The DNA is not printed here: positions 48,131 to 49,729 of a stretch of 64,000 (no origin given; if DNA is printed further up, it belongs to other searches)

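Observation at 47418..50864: folC followed by a divergent folC paralog and a RimK ligase: candidate glutamylation pathway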

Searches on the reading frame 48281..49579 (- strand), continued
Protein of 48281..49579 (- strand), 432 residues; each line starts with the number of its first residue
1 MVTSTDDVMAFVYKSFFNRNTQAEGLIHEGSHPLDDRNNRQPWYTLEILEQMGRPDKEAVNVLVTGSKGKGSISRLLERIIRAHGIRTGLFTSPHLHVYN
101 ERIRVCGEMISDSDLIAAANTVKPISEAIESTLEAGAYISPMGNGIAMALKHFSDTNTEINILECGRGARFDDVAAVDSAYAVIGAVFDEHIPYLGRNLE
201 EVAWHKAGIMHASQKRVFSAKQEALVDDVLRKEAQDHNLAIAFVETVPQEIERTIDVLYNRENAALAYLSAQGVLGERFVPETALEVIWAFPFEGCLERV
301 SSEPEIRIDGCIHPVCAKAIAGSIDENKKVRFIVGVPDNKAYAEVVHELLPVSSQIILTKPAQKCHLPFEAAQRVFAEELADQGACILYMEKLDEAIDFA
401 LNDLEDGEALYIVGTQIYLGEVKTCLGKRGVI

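Call 47: search_solved_structures(query=A1, max_evalue=0.001, show_alignments=2)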
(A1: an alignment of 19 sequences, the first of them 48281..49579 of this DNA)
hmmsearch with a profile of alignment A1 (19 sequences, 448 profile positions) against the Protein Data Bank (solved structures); distinct sequences matched with E-value up to 0.001: 31.
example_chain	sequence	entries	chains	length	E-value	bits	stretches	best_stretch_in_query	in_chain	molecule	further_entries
1o5z_A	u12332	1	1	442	4.8e-75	256.1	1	40-429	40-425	folylpolyglutamate synthase/dihydrofolate synthase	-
1fgs_A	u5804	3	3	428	4.9e-72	246.2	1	40-438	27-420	FOLYLPOLYGLUTAMATE SYNTHETASE | FOLYLPOLYGLUTAMATE SYNTHASE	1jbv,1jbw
2gca_A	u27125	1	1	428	4.9e-71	242.9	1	40-438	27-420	Folylpolyglutamate synthase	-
2vor_A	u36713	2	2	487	1.8e-70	241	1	34-421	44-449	FOLYLPOLYGLUTAMATE SYNTHASE PROTEIN FOLC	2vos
2gc6_A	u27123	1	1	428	3.3e-70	240.1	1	40-438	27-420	Folylpolyglutamate synthase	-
2gc5_A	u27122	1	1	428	1.2e-69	238.3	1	40-438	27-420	Folylpolyglutamate synthase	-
2gcb_A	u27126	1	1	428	2.7e-69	237.1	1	40-438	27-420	Folylpolyglutamate synthase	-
1w78_A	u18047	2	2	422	1.5e-48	168.8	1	54-442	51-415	FOLC BIFUNCTIONAL PROTEIN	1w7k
3n2a_A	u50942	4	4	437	6.2e-47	163.4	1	42-438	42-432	Bifunctional folylpolyglutamate synthase/dihydrofolate synthase | Dihydrofolate:folylpolyglutamate synthetase | Dihydrofolate synthase / folylpolyglutamate synt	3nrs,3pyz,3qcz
6k8c_A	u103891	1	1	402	5.2e-37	130.7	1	51-379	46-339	Folylpolyglutamate synthase (FolC)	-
7d27_A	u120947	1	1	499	4.8e-14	55.1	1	171-429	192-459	UDP-N-acetylmuramoyl-L-alanyl-D-glutamate--2,6-diaminopimelate ligase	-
4ziy_A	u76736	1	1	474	1.4e-12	50.2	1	149-343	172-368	UDP-N-acetylmuramoyl-tripeptide--D-alanyl-D-alanine ligase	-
4qdi_A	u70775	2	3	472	4.9e-12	48.4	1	149-343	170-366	UDP-N-acetylmuramoyl-tripeptide--D-alanyl-D-alanine ligase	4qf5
6vr8_I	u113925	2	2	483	6.6e-11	44.7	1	169-433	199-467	Mur ligase middle domain protein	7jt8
7ufp_I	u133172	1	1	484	6.7e-11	44.7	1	169-433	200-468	Mur ligase middle domain protein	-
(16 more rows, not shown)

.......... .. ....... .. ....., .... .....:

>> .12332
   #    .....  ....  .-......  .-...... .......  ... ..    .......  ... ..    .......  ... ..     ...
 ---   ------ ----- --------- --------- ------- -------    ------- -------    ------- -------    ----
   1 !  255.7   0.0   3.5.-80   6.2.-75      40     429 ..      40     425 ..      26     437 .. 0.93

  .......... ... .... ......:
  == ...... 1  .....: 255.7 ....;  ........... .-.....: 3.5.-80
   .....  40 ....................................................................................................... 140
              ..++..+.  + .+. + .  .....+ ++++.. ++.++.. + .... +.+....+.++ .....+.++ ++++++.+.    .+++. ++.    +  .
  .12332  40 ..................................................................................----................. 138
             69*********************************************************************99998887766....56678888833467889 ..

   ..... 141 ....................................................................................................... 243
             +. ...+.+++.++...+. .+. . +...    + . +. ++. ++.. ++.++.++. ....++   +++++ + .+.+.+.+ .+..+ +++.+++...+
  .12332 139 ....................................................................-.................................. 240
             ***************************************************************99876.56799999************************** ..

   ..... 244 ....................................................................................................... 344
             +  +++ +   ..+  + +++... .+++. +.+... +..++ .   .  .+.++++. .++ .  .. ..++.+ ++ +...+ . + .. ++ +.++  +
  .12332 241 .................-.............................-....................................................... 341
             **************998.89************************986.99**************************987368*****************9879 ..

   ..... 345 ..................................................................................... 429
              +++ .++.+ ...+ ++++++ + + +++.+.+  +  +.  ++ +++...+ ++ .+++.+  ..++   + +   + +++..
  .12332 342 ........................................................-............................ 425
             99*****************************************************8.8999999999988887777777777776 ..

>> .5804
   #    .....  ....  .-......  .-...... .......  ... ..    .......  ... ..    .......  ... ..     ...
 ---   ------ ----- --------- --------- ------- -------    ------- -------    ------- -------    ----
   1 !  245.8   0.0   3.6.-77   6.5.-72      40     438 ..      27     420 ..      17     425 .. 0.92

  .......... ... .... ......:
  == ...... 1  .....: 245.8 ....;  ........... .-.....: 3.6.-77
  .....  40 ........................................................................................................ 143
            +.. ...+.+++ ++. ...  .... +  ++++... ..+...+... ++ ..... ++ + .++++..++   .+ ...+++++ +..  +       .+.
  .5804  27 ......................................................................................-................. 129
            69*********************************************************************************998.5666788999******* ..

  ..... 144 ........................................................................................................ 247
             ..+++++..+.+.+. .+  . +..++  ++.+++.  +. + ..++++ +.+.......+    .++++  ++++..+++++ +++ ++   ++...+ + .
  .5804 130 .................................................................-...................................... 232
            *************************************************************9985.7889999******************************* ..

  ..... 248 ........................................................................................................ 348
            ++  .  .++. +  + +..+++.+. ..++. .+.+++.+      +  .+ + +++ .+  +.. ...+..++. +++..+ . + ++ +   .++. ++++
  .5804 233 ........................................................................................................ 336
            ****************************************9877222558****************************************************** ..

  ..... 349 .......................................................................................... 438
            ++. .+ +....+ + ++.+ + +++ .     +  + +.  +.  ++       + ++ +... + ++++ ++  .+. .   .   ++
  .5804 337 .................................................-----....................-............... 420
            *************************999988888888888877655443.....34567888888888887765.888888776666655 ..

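Call 61: search_solved_structures(query=A2, max_evalue=10, show_alignments=2)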
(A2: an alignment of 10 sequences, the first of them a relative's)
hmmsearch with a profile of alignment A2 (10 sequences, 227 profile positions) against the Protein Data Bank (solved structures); distinct sequences matched with E-value up to 10: 12.
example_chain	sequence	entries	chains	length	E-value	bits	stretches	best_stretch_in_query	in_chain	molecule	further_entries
5dly_A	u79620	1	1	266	0.18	14.6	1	96-191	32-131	plantazolicin methyltransferase BamL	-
4kvz_A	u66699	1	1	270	0.19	14.6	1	96-191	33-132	BamL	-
5dm0_A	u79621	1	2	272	0.19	14.5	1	96-191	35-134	plantazolicin methyltransferase BamL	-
3o6a_A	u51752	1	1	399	0.61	12.9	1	92-155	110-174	Glucan 1,3-beta-glucosidase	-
1eqp_A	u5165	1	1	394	0.85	12.4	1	92-155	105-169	EXO-B-(1,3)-GLUCANASE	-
1cz1_A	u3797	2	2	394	0.85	12.4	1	92-155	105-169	PROTEIN (EXO-B-(1,3)-GLUCANASE) | EXO-(B)-(1,3)-GLUCANASE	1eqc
4m80_A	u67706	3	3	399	0.87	12.4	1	92-155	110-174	EXO-1,3-BETA-GLUCANASE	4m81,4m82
2pf0_A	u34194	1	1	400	0.87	12.4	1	92-155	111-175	Hypothetical protein XOG1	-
2pc8_A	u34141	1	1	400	0.87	12.4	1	92-155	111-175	Hypothetical protein XOG1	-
2pbo_A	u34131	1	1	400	0.87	12.4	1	92-155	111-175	Hypothetical protein XOG1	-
2pb1_A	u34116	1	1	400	0.87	12.4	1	92-155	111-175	Hypothetical protein XOG1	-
3n9k_A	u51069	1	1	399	0.87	12.4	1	92-155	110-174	Glucan 1,3-beta-glucosidase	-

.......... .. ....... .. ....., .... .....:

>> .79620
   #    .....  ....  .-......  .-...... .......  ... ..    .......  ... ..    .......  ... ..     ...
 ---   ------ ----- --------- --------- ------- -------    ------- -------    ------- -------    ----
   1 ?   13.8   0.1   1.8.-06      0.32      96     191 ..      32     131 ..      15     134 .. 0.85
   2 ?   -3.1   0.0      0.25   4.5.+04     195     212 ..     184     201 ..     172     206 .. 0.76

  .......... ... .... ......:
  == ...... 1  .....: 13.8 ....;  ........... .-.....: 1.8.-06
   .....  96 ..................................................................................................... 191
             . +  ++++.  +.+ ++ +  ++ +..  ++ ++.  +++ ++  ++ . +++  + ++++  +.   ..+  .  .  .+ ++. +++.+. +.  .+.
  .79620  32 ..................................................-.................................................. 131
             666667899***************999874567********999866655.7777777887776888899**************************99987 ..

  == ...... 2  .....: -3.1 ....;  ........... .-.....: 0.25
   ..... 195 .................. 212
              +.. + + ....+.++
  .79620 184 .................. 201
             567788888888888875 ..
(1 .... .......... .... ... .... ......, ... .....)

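Call 69: predict_structure(alignment_id=A2)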
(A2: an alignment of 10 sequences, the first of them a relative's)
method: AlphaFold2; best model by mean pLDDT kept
length: 228 residues; sequences in the alignment: 10
mean_pLDDT: 88.7   pTM: 0.90
mean pLDDT of the five models: 88.7, 88.4, 88.2, 86.7, 84.8
residues with pLDDT >= 90: 148; 70-90: 57; 50-70: 23; < 50: 0
segments of 3 or more residues with pLDDT < 50: none
pLDDT, mean of each block of 10 residues (from residue 1): 92 84 81 98 85 91 98 93 72 84 97 93 85 75 91 97 89 66 90 94 96 98 93
secondary structure, 60 per line:
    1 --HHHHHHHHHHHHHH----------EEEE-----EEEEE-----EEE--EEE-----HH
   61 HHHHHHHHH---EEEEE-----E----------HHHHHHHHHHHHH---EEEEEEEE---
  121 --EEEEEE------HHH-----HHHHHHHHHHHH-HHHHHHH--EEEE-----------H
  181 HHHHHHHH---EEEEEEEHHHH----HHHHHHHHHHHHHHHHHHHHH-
elements in order: H3-16 E27-30 E36-40 E46-48 E51-53 H59-69 E73-77 H94-106 E110-117 E123-128 H143-154 H156-162 E165-168 H180-188 E192-198 H199-202 H207-227

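Call 72: fold_search(model_id=the predicted structure, library=pdb)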
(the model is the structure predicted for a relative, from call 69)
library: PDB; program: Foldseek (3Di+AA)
matches with E <= 10: 1112; with E <= 0.001: 91
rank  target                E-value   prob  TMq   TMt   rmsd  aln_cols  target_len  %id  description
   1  2odf_D                2.1e-07  1.00  0.54  0.50   5.8       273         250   12  The crystal structure of gene product Atu2144 from Agrobacterium tumefaciens (released 2007-01-23)
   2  2odf_A                1.0e-06  1.00  0.52  0.48   6.9       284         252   11  The crystal structure of gene product Atu2144 from Agrobacterium tumefaciens (released 2007-01-23)
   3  2odf_E                1.2e-06  1.00  0.49  0.45   7.9       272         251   12  The crystal structure of gene product Atu2144 from Agrobacterium tumefaciens (released 2007-01-23)
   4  2odf_B                2.1e-06  1.00  0.58  0.53   6.7       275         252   13  The crystal structure of gene product Atu2144 from Agrobacterium tumefaciens (released 2007-01-23)
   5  2odf_C                2.2e-06  1.00  0.51  0.48   7.4       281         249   11  The crystal structure of gene product Atu2144 from Agrobacterium tumefaciens (released 2007-01-23)
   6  2q7s_A                3.9e-06  1.00  0.56  0.49   5.9       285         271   14  Crystal structure of N-formylglutamate amidohydrolase (YP_297560.1) from Ralstonia eutropha JMP134 at 2.00 A resolutio (released 2007-06-19)
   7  3a9l_A                1.2e-05  1.00  0.48  0.52   6.1       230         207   15  Structure of Bacteriophage poly-gamma-glutamate hydrolase (released 2010-11-10)
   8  3l2n_A                1.2e-05  1.00  0.46  0.31   8.0       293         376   10  Crystal structure of Putative carboxypeptidase A (YP_562911.1) from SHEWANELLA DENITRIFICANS OS-217 at 2.39 A resoluti (released 2009-12-29)
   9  1jys_A                4.1e-05  1.00  0.38  0.38   9.8       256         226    9  Crystal Structure of E. coli MTA/AdoHcy Nucleosidase (released 2002-10-01)
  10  1ybf_B                5.0e-05  1.00  0.36  0.36   8.2       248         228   15  Crystal structure of AMP nucleosidase from Bacteroides thetaiotaomicron VPI-5482 (released 2005-01-04)
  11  7rag_B                6.1e-05  1.00  0.43  0.47   7.0       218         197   14  Structure of the CwlD amidase from Clostridioides difficile in complex with the GerS lipoprotein (released 2021-09-08)
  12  3nm4_B                7.4e-05  0.98  0.31  0.31  11.1       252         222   10  Helicobacter pylori MTAN (released 2010-11-24)
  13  4oko_B                1.1e-04  1.00  0.50  0.41  10.2       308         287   13  Crystal structure of Francisella tularensis REP34 (Rapid Encystment Phenotype Protein 34 KDa) (released 2014-09-24)
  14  1pr4_A                1.2e-04  1.00  0.41  0.40   7.2       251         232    9  Escherichia coli Purine Nucleoside Phosphorylase Complexed with 9-beta-D-ribofuranosyl-6-methylthiopurine and Phosphat (released 2003-11-25)
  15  2oec_C                1.3e-04  0.98  0.34  0.32   9.5       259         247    9  Crystal structure of the uridine phosphorylase from Salmonella typhimurium in complex with 2,2'-anhydrouridine and pot (released 2008-01-01)
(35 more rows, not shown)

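Call 73: predict_structure(alignment_id=A1)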
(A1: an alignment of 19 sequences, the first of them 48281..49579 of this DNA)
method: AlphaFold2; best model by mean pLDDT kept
length: 432 residues; sequences in the alignment: 19
mean_pLDDT: 91.3   pTM: 0.89
mean pLDDT of the five models: 91.3, 91.0, 90.7, 89.6, 89.0
residues with pLDDT >= 90: 312; 70-90: 101; 50-70: 19; < 50: 0
segments of 3 or more residues with pLDDT < 50: none
pLDDT, mean of each block of 10 residues (from residue 1): 92 84 58 71 94 97 93 96 98 78 95 98 96 85 96 98 92 95 93 85 96 97 96 98 92 86 96 98 96 87 92 91 91 93 96 96 78 93 95 94 91 91 91 86
secondary structure, 60 per line:
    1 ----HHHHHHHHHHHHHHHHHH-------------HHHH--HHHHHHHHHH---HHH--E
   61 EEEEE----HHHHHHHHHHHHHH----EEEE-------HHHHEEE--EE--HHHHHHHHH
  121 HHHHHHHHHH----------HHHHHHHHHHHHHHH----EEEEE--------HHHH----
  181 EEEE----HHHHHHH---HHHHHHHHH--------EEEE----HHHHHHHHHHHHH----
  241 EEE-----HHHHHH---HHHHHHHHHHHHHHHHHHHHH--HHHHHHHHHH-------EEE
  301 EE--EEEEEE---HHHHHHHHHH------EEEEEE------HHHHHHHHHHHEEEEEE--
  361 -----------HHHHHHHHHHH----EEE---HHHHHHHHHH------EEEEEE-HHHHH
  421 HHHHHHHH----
elements in order: H5-22 H36-39 H42-51 E60-65 H70-83 E88-91 H99-102 E103-105 H112-130 H141-155 E160-164 H173-176 E181-184 H189-195 H199-207 E216-219 H224-236 E241-243 H249-254 H258-278 H281-290 E298-302 E305-310 H314-323 E330-335 H342-352 E353-358 H372-382 E387-389 H393-402 E409-414 H416-428

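Call 78: fold_search(model_id=the predicted structure, library=pdb)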
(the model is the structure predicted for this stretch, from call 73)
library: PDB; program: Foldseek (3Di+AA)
matches with E <= 10: 1434; with E <= 0.001: 140
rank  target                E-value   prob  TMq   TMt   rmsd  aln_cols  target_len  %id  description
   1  2vor                  3.6e-27  1.00  0.81  0.79   3.8       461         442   22  Crystal Structures of Mycobacterium tuberculosis Folylpolyglutamate Synthase Complexed with ADP and AMPPCP (released 2008-07-01)
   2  2vos                  1.9e-26  1.00  0.82  0.79   3.9       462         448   22  Mycobacterium tuberculosis Folylpolyglutamate synthase complexed with ADP (released 2008-07-01)
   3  1o5z                  1.3e-24  1.00  0.74  0.76   3.9       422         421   20  Crystal structure of Folylpolyglutamate synthase (TM0166) from Thermotoga maritima at 2.10 A resolution (released 2003-11-11)
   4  1w7k                  5.6e-23  1.00  0.73  0.77   4.0       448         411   22  E.coli FolC in complex with ADP, without folate substrate (released 2005-02-09)
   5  2gca                  2.0e-22  1.00  0.75  0.79   4.1       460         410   20  apo form of L. casei FPGS (released 2006-06-27)
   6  2gc5                  2.2e-22  1.00  0.75  0.79   4.1       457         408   19  G51S mutant of L. casei FPGS (released 2006-06-27)
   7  3nrs                  3.2e-22  1.00  0.74  0.79   3.4       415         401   21  Crystal structure of ligand-free bifunctional folylpolyglutamate synthase/dihydrofolate synthase from yersinia pestis c0 (released 2010-08-04)
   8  1w78                  3.8e-22  1.00  0.77  0.80   3.7       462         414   20  E.coli FolC in complex with DHPP and ADP (released 2005-02-09)
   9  3n2a                  4.2e-22  1.00  0.77  0.81   4.2       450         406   20  Crystal structure of bifunctional folylpolyglutamate synthase/dihydrofolate synthase from Yersinia pestis CO92 (released 2010-06-30)
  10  3pyz                  1.2e-21  1.00  0.75  0.78   4.4       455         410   21  Crystal structure of bifunctional folylpolyglutamate synthase/dihydrofolate synthase complexed with AMPPNP and Mn ion fr (released 2011-01-19)
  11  1jbv                  2.3e-21  1.00  0.76  0.81   3.6       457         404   19  FPGS-AMPPCP complex (released 2001-09-19)
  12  2gc6                  2.7e-21  1.00  0.76  0.81   3.8       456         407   19  S73A mutant of L. casei FPGS (released 2006-06-27)
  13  2gcb                  3.6e-21  1.00  0.75  0.80   4.0       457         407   19  G51S/S52T double mutant of L. casei FPGS (released 2006-06-27)
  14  3qcz                  4.0e-21  1.00  0.74  0.79   3.7       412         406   22  Crystal structure of bifunctional folylpolyglutamate synthase/dihydrofolate synthase with Mn, AMPPNP and L-Glutamate bou (released 2011-02-02)
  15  1jbw                  6.3e-21  1.00  0.75  0.79   4.5       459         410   20  FPGS-AMPPCP-folate complex (released 2001-09-19)
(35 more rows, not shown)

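Call 86: search_protein_representatives(protein=L104:7011-9317:+)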
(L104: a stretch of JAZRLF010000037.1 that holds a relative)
Query: 768 residues. Proteins with E-value up to 0.001 (for the whole library): 27363; up to 1e-10: 14384; up to 1e-30: 569. The best 150 are listed.
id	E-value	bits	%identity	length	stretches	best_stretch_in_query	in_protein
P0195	0.0e+00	1108.4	73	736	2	18-718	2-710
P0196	4.6e-201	686.5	75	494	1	310-767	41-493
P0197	2.6e-149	515.3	42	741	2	313-707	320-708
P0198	2.6e-148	512.1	42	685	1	19-708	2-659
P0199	9.9e-135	467.1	75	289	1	18-309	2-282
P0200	1.4e-116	407.1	49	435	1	310-718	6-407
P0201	9.6e-111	387.8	65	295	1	18-309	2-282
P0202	3.4e-108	379.4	50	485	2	310-601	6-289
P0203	1.1e-106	374.4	46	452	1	310-718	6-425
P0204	1.1e-106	374.4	47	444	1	311-718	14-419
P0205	1.4e-105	370.7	47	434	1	310-717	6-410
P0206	3.0e-103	363.0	47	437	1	310-760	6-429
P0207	2.0e-100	353.7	48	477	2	310-595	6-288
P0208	2.4e-98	346.8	44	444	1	310-717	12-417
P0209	3.9e-97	342.8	45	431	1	310-721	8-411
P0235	2.2e-73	264.3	41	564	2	310-563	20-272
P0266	2.0e-57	211.6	31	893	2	351-717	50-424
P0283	5.4e-50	187.0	29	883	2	351-679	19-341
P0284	1.9e-49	185.2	40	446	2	80-305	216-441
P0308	2.0e-42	161.9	28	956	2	354-697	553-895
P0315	3.0e-41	158.1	33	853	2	354-674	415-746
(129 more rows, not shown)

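Call 87: search_protein_families(library=pfam, proteins=[P0266, P0283, P0308, P0315, P0197, P0198, P0195, P0235, P0284], max_evalue=0.001)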
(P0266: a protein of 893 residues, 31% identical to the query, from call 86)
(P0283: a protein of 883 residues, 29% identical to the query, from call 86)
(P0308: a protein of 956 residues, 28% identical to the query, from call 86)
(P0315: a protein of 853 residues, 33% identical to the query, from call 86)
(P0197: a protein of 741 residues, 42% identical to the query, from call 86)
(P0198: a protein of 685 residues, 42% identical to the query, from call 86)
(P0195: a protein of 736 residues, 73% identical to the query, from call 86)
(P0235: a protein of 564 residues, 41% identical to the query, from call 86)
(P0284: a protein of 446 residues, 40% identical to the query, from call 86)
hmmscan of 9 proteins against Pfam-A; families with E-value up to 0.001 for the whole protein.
P0266 (893 aa): 3 families
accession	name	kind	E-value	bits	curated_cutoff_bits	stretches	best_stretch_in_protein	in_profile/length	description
PF02875.26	Mur_ligase_C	-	6.3e-39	134.1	28.4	2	757-874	1-126/127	Mur ligase, glutamate ligase domain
PF08245.18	Mur_ligase_M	-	1.8e-23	84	24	2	54-292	1-200/200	Mur ligase middle domain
PF25199.1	nSTAND_NTPase5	-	8.1e-05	22.9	34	0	30-91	20-86/145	Novel STAND NTPase 5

P0283 (883 aa): 2 families
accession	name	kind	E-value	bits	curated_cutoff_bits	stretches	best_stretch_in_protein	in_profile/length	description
PF02875.26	Mur_ligase_C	-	5.3e-28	98.8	28.4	2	740-860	1-125/127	Mur ligase, glutamate ligase domain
PF08245.18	Mur_ligase_M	-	7.9e-19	68.8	24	1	24-248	2-198/200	Mur ligase middle domain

P0308 (956 aa): 2 families
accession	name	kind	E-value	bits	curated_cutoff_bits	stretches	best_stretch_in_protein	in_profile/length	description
PF02875.26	Mur_ligase_C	-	4e-24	86.3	28.4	2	813-933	1-125/127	Mur ligase, glutamate ligase domain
PF08245.18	Mur_ligase_M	-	1.1e-18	68.3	24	1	99-323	1-197/200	Mur ligase middle domain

P0315 (853 aa): 6 families
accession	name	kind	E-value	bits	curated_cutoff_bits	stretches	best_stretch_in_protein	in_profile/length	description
PF08443.16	RimK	-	9.3e-34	117.1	21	1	87-281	2-187/188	RimK-like ATP-grasp domain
PF02875.26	Mur_ligase_C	-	8.4e-16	59.4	28.4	1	685-802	1-120/127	Mur ligase, glutamate ligase domain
PF08245.18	Mur_ligase_M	-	3.5e-09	37.3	24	1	416-561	1-114/200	Mur ligase middle domain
PF14397.11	ATPgrasp_ST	-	5e-08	32.9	31.4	0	76-177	9-103/278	Sugar-transfer associated ATP-grasp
PF02655.19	ATP-grasp_3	-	5.4e-06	27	23.2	1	86-259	1-155/160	ATP-grasp domain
PF02955.21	GSH-S_ATP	-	3e-05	24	23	1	138-235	37-139/175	Prokaryotic glutathione synthetase, ATP-grasp domain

P0197 (741 aa): 3 families
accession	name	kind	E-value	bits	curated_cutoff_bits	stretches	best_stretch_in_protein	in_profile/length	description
PF08443.16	RimK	-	9.7e-29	100.7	21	1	133-279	43-187/188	RimK-like ATP-grasp domain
PF02955.21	GSH-S_ATP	-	6.5e-11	42.4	23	1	132-258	33-162/175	Prokaryotic glutathione synthetase, ATP-grasp domain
PF08245.18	Mur_ligase_M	-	3.7e-06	27.5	24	1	454-588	53-199/200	Mur ligase middle domain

P0198 (685 aa): 4 families
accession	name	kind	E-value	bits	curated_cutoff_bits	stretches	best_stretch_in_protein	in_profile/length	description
PF08443.16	RimK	-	8.2e-32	110.8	21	1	119-267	34-188/188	RimK-like ATP-grasp domain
PF08245.18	Mur_ligase_M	-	3.4e-12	47.2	24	1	321-545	1-199/200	Mur ligase middle domain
PF02955.21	GSH-S_ATP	-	4.3e-06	26.7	23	1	126-253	34-172/175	Prokaryotic glutathione synthetase, ATP-grasp domain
PF02655.19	ATP-grasp_3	-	2.7e-05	24.7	23.2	1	88-243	2-154/160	ATP-grasp domain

P0195 (736 aa): 4 families
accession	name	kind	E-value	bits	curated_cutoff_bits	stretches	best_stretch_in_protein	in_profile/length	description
PF08443.16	RimK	-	2.1e-28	99.6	21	1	108-284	11-188/188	RimK-like ATP-grasp domain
PF08245.18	Mur_ligase_M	-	3.8e-17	63.3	24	1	353-583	1-200/200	Mur ligase middle domain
PF02955.21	GSH-S_ATP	-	1.2e-07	31.8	23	1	115-270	12-172/175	Prokaryotic glutathione synthetase, ATP-grasp domain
PF02875.26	Mur_ligase_C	-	1.5e-06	29.5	28.4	1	606-703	1-105/127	Mur ligase, glutamate ligase domain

P0235 (564 aa): 2 families
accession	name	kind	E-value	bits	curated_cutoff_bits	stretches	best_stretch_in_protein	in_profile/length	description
PF08245.18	Mur_ligase_M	-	7.3e-12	46.1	24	1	67-272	1-173/200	Mur ligase middle domain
PF02875.26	Mur_ligase_C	-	3.7e-06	28.2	28.4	1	427-544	1-125/127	Mur ligase, glutamate ligase domain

P0284 (446 aa): 2 families
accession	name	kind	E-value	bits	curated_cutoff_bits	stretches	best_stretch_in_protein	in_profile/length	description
PF08443.16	RimK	-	3.9e-28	98.8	21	1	256-438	3-186/188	RimK-like ATP-grasp domain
PF02955.21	GSH-S_ATP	-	3.6e-11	43.3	23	1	272-404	13-152/175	Prokaryotic glutathione synthetase, ATP-grasp domain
